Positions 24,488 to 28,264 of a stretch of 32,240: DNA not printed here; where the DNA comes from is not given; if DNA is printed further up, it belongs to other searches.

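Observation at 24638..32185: Two intact, anciently diverged PilY1-family genes in tandem, separated only by a PilE-type pilin gene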

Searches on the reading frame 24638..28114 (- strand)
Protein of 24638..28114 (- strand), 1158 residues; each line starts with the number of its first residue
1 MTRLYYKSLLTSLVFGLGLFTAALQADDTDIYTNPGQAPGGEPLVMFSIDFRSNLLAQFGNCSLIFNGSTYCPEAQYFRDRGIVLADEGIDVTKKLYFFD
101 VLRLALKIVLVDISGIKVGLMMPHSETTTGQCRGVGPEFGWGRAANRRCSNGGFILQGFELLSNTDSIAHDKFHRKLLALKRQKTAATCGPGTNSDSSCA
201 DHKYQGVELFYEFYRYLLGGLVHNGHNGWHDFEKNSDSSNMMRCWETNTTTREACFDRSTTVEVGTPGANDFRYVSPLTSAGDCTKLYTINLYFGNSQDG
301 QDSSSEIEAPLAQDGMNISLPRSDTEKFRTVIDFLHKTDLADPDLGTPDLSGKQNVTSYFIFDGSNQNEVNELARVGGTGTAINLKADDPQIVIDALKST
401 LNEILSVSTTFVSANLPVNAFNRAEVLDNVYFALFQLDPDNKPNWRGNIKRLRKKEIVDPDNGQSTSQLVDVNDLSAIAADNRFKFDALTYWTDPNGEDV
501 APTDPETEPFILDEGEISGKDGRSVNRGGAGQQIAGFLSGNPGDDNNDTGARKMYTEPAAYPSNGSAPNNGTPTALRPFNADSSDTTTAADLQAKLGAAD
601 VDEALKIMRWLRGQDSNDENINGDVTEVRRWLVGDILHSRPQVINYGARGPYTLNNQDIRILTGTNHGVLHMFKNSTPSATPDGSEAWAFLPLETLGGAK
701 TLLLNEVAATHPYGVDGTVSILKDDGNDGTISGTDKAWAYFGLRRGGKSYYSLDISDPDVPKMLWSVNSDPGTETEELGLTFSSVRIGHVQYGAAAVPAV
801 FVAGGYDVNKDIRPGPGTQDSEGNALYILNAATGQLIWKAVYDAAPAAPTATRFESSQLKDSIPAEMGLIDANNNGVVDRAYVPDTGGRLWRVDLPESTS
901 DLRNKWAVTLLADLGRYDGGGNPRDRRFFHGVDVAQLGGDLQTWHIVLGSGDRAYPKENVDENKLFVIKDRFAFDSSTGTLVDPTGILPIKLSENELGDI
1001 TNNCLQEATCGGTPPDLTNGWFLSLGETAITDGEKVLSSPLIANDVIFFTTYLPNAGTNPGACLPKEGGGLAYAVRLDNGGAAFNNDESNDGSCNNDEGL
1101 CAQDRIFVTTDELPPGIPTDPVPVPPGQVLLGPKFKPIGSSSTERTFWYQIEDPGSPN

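Call 7: search_protein_families(library=pfam, proteins=[window:24638-28114:-], max_evalue=0.01)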
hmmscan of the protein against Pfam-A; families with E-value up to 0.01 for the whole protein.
window:24638-28114:- (1158 aa): 1 family
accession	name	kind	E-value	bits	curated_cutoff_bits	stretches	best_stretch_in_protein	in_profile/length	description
PF05567.17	T4P_PilY1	-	2.6e-14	53.4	28.1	1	658-895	42-282/411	PilY1 beta-propeller domain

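Call 11: find_encoding_contigs(protein=window:24638-28114:-, flank=10000, max_places=6)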
Protein window:24638-28114:- (1158 aa): no gene with exactly this product is on record in the collection.

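Call 12: find_homologous_proteins(query=window:24638-28114:-, max_evalue=1e-10)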
Query window:24638-28114:- (1158 aa): 638 proteins with E <= 1e-10 among 8000 candidates; the best 120 are listed.
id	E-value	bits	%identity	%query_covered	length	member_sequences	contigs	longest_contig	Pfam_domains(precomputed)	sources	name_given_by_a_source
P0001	0.0e+0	2686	100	100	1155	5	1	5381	PF05567.18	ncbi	-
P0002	0.0e+0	1418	59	99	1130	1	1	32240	PF05567.18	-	-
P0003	2.1e-246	839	42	99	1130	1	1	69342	-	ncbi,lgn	-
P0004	1.2e-227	777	41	100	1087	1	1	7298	PF05567.18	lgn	-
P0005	2.9e-223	762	39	97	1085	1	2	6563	PF05567.18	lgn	-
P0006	1.4e-222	760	39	99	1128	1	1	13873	-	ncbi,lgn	-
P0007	2.4e-221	756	41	99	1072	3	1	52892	PF05567.18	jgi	jgi:type IV pilus assembly protein PilY1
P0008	5.8e-221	755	40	100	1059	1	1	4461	PF05567.18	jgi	jgi:type IV pilus assembly protein PilY1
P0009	1.5e-220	753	41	99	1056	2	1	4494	PF05567.18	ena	-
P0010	6.8e-220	751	41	98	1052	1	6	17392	-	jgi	jgi:type IV pilus assembly protein PilY1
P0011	2.2e-219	749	41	97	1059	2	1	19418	PF05567.18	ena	-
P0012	2.7e-219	749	40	99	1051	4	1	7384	PF05567.18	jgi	-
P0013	6.8e-219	748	41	99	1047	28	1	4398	PF05567.18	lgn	-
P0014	1.8e-218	746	41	97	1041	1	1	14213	PF05567.18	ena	-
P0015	2.5e-218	746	41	99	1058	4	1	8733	PF05567.18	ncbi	-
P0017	1.5e-216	740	40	99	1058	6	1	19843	PF05567.18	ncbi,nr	ncbi:MAG: hypothetical protein IH911_00435 [Proteobacteria bacterium]|nr:hypothetical protein [Pseud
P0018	2.1e-216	739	40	99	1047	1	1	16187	PF05567.18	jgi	-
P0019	4.5e-216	738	38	99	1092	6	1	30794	PF05567.18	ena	-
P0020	6.4e-216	738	39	98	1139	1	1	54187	PF05567.18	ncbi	-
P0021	7.2e-216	738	40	100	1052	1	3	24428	PF05567.18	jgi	-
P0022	1.7e-215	736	40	98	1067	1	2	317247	PF05567.18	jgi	jgi:type IV pilus assembly protein PilY1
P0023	2.0e-215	736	40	98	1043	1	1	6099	PF05567.18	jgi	jgi:type IV pilus assembly protein PilY1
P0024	2.8e-215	736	40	99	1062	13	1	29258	PF05567.18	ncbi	-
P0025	1.2e-214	734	40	98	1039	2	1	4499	PF05567.18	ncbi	-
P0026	1.6e-214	733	40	99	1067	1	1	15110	PF05567.18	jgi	jgi:type IV pilus assembly protein PilY1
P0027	1.6e-214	733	40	98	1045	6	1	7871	PF05567.18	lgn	-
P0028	1.8e-214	733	39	99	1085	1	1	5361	PF05567.18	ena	-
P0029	2.0e-214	733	40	99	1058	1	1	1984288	PF05567.18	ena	-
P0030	3.0e-214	732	40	100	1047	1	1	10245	PF05567.18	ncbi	-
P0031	3.4e-214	732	40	99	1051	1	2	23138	PF05567.18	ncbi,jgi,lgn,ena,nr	ncbi:MAG: PilC/PilY family type IV pilus protein [Gammaproteobacteria bacterium]|nr:PilC/PilY family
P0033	6.0e-214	731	39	98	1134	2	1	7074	PF05567.18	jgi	-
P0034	6.5e-214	731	40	99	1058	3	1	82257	PF05567.18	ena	-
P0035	7.8e-214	731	39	99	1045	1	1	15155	PF05567.18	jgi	jgi:type IV pilus assembly protein PilY1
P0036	1.4e-213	730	40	99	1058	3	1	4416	PF05567.18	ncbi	-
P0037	1.5e-213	730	39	98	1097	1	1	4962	PF05567.18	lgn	-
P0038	2.2e-213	729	40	99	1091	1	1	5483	PF05567.18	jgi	-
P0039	3.1e-213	729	40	100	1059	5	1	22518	PF05567.18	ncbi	-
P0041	4.5e-213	728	39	99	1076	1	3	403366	PF05567.18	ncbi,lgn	ncbi:MAG: PilC/PilY family type IV pilus protein [Gammaproteobacteria bacterium]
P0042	6.0e-213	728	40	99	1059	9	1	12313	PF05567.18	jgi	jgi:type IV pilus assembly protein PilY1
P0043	1.1e-212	727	40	99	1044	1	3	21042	PF05567.18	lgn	-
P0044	2.3e-212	726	39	99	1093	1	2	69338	PF05567.18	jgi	-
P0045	2.4e-212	726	40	99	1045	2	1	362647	PF05567.18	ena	-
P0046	2.7e-212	726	40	99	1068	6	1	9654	PF05567.18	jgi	-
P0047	2.8e-212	726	39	99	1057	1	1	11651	PF05567.18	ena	-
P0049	5.2e-212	725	40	99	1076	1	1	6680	PF05567.18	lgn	-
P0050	7.3e-212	724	40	99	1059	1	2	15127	PF05567.18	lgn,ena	-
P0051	7.4e-212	724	41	99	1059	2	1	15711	PF05567.18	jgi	-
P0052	8.3e-212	724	40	100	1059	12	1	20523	PF05567.18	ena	-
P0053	8.5e-212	724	40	98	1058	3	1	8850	PF05567.18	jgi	-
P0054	1.1e-211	724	38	99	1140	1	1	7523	PF05567.18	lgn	-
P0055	1.1e-211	724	40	99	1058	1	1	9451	PF05567.18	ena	-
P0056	1.2e-211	724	39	100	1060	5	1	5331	PF05567.18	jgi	jgi:type IV pilus assembly protein PilY1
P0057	1.2e-211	724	39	97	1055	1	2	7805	PF05567.18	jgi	jgi:type IV pilus assembly protein PilY1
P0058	1.4e-211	724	39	100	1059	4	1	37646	PF05567.18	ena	-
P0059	1.5e-211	723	40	97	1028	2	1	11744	PF05567.18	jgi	-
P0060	1.5e-211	723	40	99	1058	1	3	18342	PF05567.18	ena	-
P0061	1.8e-211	723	40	100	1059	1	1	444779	PF05567.18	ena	-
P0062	2.3e-211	723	39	100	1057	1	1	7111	PF05567.18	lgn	-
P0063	2.6e-211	723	39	98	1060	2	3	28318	PF05567.18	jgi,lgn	jgi:type IV pilus assembly protein PilY1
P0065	3.2e-211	722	40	100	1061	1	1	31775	PF05567.18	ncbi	-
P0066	3.6e-211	722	40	100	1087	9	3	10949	PF05567.18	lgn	-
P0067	4.5e-211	722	39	99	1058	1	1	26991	PF05567.18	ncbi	-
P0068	4.5e-211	722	40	97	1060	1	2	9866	PF05567.18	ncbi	-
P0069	4.9e-211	722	39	97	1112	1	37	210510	PF05567.18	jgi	jgi:type IV pilus assembly protein PilY1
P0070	5.1e-211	722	39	99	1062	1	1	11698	PF05567.18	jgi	jgi:type IV pilus assembly protein PilY1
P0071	5.8e-211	721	40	99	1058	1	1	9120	PF05567.18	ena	-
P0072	1.0e-210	721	39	97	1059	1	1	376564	PF05567.18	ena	-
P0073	1.3e-210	720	40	97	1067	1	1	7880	PF05567.18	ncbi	-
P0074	1.4e-210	720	39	99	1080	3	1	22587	PF05567.18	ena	-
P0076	1.7e-210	720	41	99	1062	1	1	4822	PF05567.18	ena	-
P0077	2.1e-210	720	40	99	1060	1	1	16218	PF05567.18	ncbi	-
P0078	2.8e-210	719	40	100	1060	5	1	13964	PF05567.18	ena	-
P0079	3.4e-210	719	39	100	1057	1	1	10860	PF05567.18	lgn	-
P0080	3.8e-210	719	40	100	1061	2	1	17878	PF05567.18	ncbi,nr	ncbi:MAG: PilC/PilY family type IV pilus protein [Woeseiaceae bacterium]|nr:PilC/PilY family type IV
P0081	3.8e-210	719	39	100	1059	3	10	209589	PF05567.18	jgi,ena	jgi:type IV pilus assembly protein PilY1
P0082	4.1e-210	719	39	99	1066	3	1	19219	PF05567.18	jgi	-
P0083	4.6e-210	718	39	100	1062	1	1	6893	PF05567.18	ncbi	-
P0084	4.9e-210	718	40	100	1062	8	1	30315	PF05567.18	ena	-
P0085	5.0e-210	718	40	99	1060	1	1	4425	PF05567.18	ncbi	-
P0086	7.8e-210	718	40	100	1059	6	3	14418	PF05567.18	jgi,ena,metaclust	metaclust:\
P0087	8.0e-210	718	39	100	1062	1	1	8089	PF05567.18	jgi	jgi:type IV pilus assembly protein PilY1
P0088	8.2e-210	718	39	100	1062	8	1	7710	PF05567.18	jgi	jgi:type IV pilus assembly protein PilY1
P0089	1.6e-209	717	40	99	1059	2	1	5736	PF05567.18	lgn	-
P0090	1.7e-209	717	40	98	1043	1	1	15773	PF05567.18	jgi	jgi:type IV pilus assembly protein PilY1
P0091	1.8e-209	717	40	100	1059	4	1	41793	PF05567.18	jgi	jgi:type IV pilus assembly protein PilY1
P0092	2.0e-209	716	39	94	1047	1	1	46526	PF05567.18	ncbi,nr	ncbi:MAG: hypothetical protein HQL50_01480, partial [Magnetococcales bacterium]|nr:hypothetical prot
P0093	2.3e-209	716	40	97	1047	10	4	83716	PF05567.18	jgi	jgi:type IV pilus assembly protein PilY1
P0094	3.0e-209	716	39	100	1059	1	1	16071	PF05567.18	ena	-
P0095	3.3e-209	716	39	100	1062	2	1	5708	PF05567.18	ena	-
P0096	3.5e-209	716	39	100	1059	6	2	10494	PF05567.18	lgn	-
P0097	3.8e-209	715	38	98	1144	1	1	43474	PF05567.18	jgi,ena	-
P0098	4.0e-209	715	40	99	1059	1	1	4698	PF05567.18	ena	-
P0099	4.0e-209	715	39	99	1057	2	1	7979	PF05567.18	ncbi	-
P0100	4.8e-209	715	38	98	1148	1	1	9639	PF05567.18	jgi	jgi:type IV pilus assembly protein PilY1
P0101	5.0e-209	715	39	99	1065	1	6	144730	PF05567.18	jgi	jgi:type IV pilus assembly protein PilY1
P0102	5.1e-209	715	40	99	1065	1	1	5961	PF05567.18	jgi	jgi:type IV pilus assembly protein PilY1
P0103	5.5e-209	715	39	98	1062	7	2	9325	PF05567.18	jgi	-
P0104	5.7e-209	715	40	98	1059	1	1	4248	PF05567.18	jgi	-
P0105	6.2e-209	715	39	99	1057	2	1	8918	PF05567.18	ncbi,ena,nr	ncbi:MAG: PilC/PilY family type IV pilus protein [Gammaproteobacteria bacterium]|nr:PilC/PilY family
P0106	7.1e-209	715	40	99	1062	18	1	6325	PF05567.18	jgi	-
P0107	7.4e-209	714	39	99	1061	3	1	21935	PF05567.18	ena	-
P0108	7.8e-209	714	39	99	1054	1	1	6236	PF05567.18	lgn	-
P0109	8.4e-209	714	39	100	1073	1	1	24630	PF05567.18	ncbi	-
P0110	8.8e-209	714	39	98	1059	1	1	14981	PF05567.18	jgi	-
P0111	8.9e-209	714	40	99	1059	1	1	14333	PF05567.18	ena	-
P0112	1.2e-208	714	40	99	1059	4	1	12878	PF05567.18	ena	-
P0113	2.0e-208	713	39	99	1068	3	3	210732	PF05567.18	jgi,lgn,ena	-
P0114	2.0e-208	713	39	99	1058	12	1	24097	PF05567.18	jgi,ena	-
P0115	2.2e-208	713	40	97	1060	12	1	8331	PF05567.18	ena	-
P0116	2.5e-208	713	40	97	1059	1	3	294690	PF05567.18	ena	-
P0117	2.6e-208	713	39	99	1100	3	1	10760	PF05567.18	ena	-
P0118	2.9e-208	713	40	99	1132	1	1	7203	PF05567.18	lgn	-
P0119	3.0e-208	712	39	99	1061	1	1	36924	PF05567.18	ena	-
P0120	3.1e-208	712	40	97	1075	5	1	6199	PF05567.18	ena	-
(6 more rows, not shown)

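Call 13: find_encoding_contigs(protein=P0001, flank=10000, max_places=6)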
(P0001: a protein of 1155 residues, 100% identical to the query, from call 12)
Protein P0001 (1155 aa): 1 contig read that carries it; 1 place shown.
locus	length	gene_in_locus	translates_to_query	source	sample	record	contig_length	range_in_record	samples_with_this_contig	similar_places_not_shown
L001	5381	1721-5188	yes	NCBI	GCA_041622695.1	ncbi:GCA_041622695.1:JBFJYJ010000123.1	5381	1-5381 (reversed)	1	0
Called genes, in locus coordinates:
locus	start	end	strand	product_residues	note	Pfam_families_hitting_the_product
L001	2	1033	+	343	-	?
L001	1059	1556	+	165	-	PF07963:N_methyl, PF16732:ComP_DUS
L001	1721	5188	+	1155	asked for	PF05567:T4P_PilY1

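Call 14: find_encoding_contigs(protein=P0003, flank=10000, max_places=4)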
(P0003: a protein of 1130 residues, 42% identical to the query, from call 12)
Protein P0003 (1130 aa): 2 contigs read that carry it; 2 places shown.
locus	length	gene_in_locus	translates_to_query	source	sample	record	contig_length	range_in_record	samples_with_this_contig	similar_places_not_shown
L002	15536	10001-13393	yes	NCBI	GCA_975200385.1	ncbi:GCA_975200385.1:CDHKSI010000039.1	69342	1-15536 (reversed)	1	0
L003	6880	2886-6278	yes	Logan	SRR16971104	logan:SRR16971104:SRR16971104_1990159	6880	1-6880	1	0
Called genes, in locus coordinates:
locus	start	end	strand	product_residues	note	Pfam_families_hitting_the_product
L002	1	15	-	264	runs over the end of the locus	PF19327:Ap4A_phos_N, PF09830:ATP_transf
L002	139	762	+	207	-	PF07298:NnrU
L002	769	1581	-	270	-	PF23441:SDR, PF00106:adh_short, PF08659:KR, PF13561:adh_short_C2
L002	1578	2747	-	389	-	PF00355:Rieske, PF00848:Ring_hydroxyl_A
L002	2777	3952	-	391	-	PF00355:Rieske, PF00848:Ring_hydroxyl_A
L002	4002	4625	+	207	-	PF00440:TetR_N, PF14514:TetR_C_9 (faint), PF17938:TetR_C_29 (weak)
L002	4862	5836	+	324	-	PF08240:ADH_N, PF00107:ADH_zinc_N, PF13602:ADH_zinc_N_2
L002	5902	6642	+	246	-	PF00149:Metallophos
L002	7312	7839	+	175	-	PF07963:N_methyl (weak), PF12019:GspH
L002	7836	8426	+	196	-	PF07963:N_methyl (weak), PF22150:Tt1218-like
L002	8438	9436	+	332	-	PF07963:N_methyl (faint), PF16074:PilW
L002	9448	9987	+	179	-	PF14341:PilX_N (weak)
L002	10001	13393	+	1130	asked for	-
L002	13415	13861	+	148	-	PF07963:N_methyl, PF16732:ComP_DUS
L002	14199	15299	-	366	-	PF00890:FAD_binding_2, PF01266:DAO, PF01494:FAD_binding_3 (faint), PF03486:HI0933_like (faint), PF07992:Pyr_redox_2 (faint), PF13450:NAD_binding_8 (weak)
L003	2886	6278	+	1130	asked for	-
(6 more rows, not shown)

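Call 16: find_related_loci(query=A1, collection=genome_contigs, flank=10000)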
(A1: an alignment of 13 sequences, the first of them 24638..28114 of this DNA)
Query A1 (1158 aa) in genome_contigs; peptide patterns used: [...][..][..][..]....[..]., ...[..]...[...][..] (x = any residue, [..] = any of these).
599 stretches matched a pattern (row limit reached: there are more); 426 encode a relative of the query (tblastn E <= 1e-3); the best 80 are kept; 80 distinct loci.
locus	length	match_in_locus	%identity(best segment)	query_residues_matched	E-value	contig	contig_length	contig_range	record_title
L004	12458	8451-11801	39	11-1152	0e+0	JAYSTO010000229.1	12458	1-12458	MAG: Gammaproteobacteria bacterium isolate GFS_12468 GFS_12468_228, whole genome shotgun sequence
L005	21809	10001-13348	39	24-1153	0e+0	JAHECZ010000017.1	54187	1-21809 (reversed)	MAG: Gammaproteobacteria bacterium isolate Ww184 NODE_864_length_54187_cov_7.425887, whole genome shotgun sequence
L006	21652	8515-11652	41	26-1150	0e+0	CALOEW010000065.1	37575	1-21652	MAG: uncultured Gammaproteobacteria bacterium isolate LOGT_bin.0218 genome assembly, contig: contig_70122, whole genome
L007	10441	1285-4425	40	10-1157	0e+0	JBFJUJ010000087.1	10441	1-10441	MAG: Woeseia sp. isolate Mix_sand19.2022.05.D.51 k141_1105448_length_10441_cov_13.4644, whole genome shotgun sequence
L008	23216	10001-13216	40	10-1156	0e+0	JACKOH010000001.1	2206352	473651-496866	MAG: Pseudomonadales bacterium isolate HK-STAS-PROT-165 HK-STAS-PROT-165_1, whole genome shotgun sequence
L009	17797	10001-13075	40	23-1152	0e+0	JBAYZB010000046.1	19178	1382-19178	MAG: Gammaproteobacteria bacterium isolate SO_2017_CLC_44 scaffold_3861_c1_PH3_2017, whole genome shotgun sequence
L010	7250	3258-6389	40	1-1153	0e+0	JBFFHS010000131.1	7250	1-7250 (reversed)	MAG: Gammaproteobacteria bacterium isolate Mix_mud16.2022.02.36 k141_657945_length_7250_cov_16.2902, whole genome shotgu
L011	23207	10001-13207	40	13-1152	0e+0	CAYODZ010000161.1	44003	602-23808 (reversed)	MAG TPA_asm: uncultured Gammaproteobacteria bacterium isolate binchicken_co31_113 genome assembly, contig: k141_1395509,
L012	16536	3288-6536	40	1-1153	0e+0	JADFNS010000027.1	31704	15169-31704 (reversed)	MAG: Proteobacteria bacterium isolate B64T3L11 B64T3L11_NODE969, whole genome shotgun sequence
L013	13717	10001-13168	40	1-1153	0e+0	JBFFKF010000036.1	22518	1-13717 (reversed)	MAG: Woeseiaceae bacterium isolate Mix_mud17.2022.03.62 k141_3186589_length_22518_cov_12.5561, whole genome shotgun sequ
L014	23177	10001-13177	39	1-1153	0e+0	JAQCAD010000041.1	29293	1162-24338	MAG: Proteobacteria bacterium isolate casp150-mb.9 NODE_4228_length_29293_cov_0.234534, whole genome shotgun sequence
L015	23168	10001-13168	40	1-1153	0e+0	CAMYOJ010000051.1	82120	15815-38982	MAG: uncultured Woeseiaceae bacterium isolate FCS_Gamma_094 genome assembly, contig: scaffold_661, whole genome shotgun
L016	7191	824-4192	39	1-1151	0e+0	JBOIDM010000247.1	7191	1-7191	MAG: Gammaproteobacteria bacterium isolate SC-S_metawrap_bin.27 k127_2593935, whole genome shotgun sequence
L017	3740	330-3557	40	7-1152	0e+0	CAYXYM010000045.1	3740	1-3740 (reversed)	MAG TPA_asm: uncultured Gammaproteobacteria bacterium isolate binchicken_co31_439 genome assembly, contig: k141_11586, w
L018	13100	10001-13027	39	8-1092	0e+0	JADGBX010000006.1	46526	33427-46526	MAG: Magnetococcales bacterium isolate nwalbin5 nwal_bin5_NODE_6_length_46526_cov_7.083317, whole genome shotgun sequenc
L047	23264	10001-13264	38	5-1155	0e+0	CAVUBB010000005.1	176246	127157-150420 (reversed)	MAG: uncultured proteobacterium isolate MFD05684.bin.2.147 genome assembly, contig: contig_107408, whole genome shotgun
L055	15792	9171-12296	38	5-1155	0e+0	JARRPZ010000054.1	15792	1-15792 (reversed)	MAG: Gammaproteobacteria bacterium isolate Spart_189_MAG scaffold_1291, whole genome shotgun sequence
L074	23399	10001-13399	38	13-1158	0e+0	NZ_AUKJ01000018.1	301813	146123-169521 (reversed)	Methylococcus capsulatus str. Texas = ATCC 19069 H156DRAFT_scaffold00004.4_C, whole genome shotgun sequence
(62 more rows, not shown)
